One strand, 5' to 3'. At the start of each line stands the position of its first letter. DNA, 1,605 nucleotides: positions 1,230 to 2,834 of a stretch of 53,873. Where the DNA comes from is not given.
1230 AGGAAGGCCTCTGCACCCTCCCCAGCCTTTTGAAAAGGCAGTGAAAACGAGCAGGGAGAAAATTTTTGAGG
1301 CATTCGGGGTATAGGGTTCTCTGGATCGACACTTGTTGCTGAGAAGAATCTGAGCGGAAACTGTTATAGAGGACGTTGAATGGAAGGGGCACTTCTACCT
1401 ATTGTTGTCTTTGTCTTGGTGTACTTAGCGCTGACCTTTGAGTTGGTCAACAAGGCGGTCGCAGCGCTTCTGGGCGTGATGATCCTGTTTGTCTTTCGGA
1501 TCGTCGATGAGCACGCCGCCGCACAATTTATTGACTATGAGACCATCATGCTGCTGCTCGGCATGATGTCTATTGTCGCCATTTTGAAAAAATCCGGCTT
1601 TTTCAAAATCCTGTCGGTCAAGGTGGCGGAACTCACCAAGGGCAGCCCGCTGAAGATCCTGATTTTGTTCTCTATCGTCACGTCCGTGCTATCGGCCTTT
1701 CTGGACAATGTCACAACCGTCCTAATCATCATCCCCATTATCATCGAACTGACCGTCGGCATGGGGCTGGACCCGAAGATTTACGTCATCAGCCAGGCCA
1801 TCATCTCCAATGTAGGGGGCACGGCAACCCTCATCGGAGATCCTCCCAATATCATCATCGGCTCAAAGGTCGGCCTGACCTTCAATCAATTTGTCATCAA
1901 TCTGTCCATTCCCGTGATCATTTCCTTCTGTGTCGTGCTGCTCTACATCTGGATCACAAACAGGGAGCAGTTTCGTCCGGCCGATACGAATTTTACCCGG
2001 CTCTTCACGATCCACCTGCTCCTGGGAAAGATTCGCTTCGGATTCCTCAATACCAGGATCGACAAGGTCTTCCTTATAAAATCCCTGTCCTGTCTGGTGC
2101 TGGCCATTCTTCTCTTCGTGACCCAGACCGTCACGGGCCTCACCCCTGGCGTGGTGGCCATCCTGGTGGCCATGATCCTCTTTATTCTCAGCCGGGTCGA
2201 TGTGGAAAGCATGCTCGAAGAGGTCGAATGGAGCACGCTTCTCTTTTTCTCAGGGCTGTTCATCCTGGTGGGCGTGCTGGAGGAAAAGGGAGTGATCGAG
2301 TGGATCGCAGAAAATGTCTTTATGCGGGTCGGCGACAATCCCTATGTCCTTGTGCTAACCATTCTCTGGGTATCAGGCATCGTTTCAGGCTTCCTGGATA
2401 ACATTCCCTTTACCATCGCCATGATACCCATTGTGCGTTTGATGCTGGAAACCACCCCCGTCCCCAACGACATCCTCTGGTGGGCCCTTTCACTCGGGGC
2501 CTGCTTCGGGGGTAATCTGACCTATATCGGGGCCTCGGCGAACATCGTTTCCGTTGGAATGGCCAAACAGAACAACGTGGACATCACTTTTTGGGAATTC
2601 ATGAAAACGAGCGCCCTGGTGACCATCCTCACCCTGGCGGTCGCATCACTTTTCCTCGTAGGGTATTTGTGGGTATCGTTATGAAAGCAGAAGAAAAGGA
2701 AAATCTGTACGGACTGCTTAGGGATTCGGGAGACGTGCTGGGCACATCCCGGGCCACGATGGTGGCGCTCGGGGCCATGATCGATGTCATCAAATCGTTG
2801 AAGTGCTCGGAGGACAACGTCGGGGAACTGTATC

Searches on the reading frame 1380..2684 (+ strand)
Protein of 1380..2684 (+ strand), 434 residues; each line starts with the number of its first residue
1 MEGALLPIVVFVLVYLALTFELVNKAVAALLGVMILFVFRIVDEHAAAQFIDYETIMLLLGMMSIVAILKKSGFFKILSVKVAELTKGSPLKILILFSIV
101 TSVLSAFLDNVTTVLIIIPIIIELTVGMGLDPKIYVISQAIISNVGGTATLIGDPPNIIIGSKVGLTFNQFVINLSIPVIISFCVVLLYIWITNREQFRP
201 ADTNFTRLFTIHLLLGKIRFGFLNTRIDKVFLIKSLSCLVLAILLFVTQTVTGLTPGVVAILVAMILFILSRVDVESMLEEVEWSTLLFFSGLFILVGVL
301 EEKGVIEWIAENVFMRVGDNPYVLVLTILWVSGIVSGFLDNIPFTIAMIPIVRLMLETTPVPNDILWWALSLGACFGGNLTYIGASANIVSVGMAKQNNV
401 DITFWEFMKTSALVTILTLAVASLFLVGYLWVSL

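Call 8: search_protein_families(library=pfam, proteins=[window:1380-2684:+], max_evalue=0.001)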
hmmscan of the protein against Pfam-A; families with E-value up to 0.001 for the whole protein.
window:1380-2684:+ (434 aa): 4 families
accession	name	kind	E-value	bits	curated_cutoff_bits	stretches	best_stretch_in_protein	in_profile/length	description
PF03600.22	CitMHS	-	3e-81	273.6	31.9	1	15-373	1-336/336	Citrate transporter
PF00939.25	Na_sulph_symp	-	1.8e-20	73.9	27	2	165-427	212-463/472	Sodium:sulfate symporter transmembrane region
PF16980.11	CitMHS_2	-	5.8e-13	48.7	25.7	1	5-423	16-444/448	Putative citrate transport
PF02040.21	ArsB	-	3.6e-08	33.6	22.2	1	29-431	26-422/423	Arsenical pump membrane protein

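Call 28: list_cluster_members(proteins=[window:1380-2684:+, window:7334-9532:-, window:10086-11429:-, window:15096-16358:+, window:28026-29342:+, window:31061-32548:+, window:36204-37820:+, window:38791-39411:+, window:41623-42399:+, window:45198-53801:-])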
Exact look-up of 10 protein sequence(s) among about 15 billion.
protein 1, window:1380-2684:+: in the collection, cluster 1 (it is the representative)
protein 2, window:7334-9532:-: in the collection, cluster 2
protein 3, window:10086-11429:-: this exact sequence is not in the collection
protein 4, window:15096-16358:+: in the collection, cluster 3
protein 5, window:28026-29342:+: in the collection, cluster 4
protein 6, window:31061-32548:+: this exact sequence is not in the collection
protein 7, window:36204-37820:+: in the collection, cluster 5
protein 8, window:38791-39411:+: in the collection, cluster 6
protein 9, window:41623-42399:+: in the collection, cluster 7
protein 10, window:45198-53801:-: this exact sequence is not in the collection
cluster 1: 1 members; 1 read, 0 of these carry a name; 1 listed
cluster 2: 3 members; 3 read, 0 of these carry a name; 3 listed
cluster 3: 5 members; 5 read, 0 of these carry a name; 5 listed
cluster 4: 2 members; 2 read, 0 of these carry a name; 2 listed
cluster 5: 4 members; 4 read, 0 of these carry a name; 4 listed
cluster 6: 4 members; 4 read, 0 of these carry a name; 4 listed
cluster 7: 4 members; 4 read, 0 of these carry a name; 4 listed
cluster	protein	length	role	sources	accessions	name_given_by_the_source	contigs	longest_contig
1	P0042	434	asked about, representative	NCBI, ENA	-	-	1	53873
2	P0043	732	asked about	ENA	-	-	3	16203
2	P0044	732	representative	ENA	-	-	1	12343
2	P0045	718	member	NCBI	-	-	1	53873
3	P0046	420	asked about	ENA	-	-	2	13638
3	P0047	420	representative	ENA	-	-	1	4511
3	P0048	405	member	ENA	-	-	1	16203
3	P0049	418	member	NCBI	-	-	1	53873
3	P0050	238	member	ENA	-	-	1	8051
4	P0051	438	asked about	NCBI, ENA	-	-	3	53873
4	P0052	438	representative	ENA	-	-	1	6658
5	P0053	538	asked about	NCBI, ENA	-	-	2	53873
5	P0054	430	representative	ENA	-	-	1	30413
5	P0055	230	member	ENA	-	-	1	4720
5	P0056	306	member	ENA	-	-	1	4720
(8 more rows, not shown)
